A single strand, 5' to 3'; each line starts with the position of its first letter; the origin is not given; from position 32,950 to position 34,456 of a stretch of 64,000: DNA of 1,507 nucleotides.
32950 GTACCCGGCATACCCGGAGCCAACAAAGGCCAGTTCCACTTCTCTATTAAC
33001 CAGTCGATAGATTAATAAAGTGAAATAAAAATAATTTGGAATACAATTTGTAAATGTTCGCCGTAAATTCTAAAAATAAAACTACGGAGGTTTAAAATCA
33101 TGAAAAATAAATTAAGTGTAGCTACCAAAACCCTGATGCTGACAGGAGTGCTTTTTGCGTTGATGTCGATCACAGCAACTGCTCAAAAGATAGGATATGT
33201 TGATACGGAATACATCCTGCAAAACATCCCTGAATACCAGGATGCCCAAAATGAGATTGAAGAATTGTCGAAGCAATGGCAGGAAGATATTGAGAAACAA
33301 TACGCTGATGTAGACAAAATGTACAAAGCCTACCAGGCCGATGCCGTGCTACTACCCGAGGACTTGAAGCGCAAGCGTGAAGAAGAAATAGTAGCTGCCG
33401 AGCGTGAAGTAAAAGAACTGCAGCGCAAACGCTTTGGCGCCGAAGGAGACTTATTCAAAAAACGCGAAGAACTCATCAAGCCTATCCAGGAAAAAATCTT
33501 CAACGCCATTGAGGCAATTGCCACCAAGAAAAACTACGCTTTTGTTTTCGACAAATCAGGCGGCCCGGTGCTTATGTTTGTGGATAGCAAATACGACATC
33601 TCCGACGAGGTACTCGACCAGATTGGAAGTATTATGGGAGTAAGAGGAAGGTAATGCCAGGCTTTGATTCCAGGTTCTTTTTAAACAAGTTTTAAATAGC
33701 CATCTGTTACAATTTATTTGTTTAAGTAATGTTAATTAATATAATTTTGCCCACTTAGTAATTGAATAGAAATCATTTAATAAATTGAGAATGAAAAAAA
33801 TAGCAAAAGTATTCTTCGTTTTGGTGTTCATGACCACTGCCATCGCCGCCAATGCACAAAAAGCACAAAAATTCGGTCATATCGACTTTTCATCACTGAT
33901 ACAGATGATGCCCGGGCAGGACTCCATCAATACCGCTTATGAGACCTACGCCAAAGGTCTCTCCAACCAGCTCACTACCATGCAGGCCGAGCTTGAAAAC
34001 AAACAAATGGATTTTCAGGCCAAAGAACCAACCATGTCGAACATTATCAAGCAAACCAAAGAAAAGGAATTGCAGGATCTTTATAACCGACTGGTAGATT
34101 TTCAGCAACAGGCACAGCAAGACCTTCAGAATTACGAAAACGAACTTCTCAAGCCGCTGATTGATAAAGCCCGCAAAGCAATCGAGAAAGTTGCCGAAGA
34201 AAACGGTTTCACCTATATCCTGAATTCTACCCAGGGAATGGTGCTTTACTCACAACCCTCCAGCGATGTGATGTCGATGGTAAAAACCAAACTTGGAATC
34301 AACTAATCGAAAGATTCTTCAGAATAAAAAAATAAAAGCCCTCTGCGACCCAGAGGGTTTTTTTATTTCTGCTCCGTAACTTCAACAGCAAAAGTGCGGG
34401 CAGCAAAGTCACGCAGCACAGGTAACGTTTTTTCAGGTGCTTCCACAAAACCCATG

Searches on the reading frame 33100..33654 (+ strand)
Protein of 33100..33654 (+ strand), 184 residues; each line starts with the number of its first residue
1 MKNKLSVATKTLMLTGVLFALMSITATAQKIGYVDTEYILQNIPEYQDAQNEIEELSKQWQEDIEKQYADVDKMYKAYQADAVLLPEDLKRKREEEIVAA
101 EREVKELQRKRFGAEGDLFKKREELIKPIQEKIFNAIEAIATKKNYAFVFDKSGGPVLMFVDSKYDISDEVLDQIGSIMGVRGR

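Call 65: search_protein_families(library=pfam, proteins=[window:33100-33654:+], max_evalue=0.01)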
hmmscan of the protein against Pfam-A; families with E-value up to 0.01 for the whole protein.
window:33100-33654:+ (184 aa): 1 family
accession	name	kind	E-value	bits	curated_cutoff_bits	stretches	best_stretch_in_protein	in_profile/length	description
PF03938.19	OmpH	-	1.7e-39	135.7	32.4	1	30-174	1-140/141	Outer membrane protein (OmpH-like)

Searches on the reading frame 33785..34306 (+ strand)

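Call 65: search_protein_families(library=pfam, proteins=[window:33785-34306:+], max_evalue=0.01)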
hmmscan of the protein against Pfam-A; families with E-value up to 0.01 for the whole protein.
window:33785-34306:+ (173 aa): 5 families
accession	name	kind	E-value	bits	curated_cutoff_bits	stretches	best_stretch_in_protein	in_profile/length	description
PF03938.19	OmpH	-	4.9e-34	118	32.4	1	29-170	1-141/141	Outer membrane protein (OmpH-like)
PF15949.10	DUF4757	-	0.00016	22.4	27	1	59-141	63-150/167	Domain of unknown function (DUF4757)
PF15035.11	Rootletin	-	0.0037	17.8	36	1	45-121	102-177/188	Ciliary rootlet component, centrosome cohesion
PF22491.1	DUF6988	-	0.0064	16.8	27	1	61-117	47-103/167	Family of unknown function (DUF6988)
PF17075.10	RRT14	-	0.0087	16.6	27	1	53-140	38-128/196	Regular of rDNA transcription protein 14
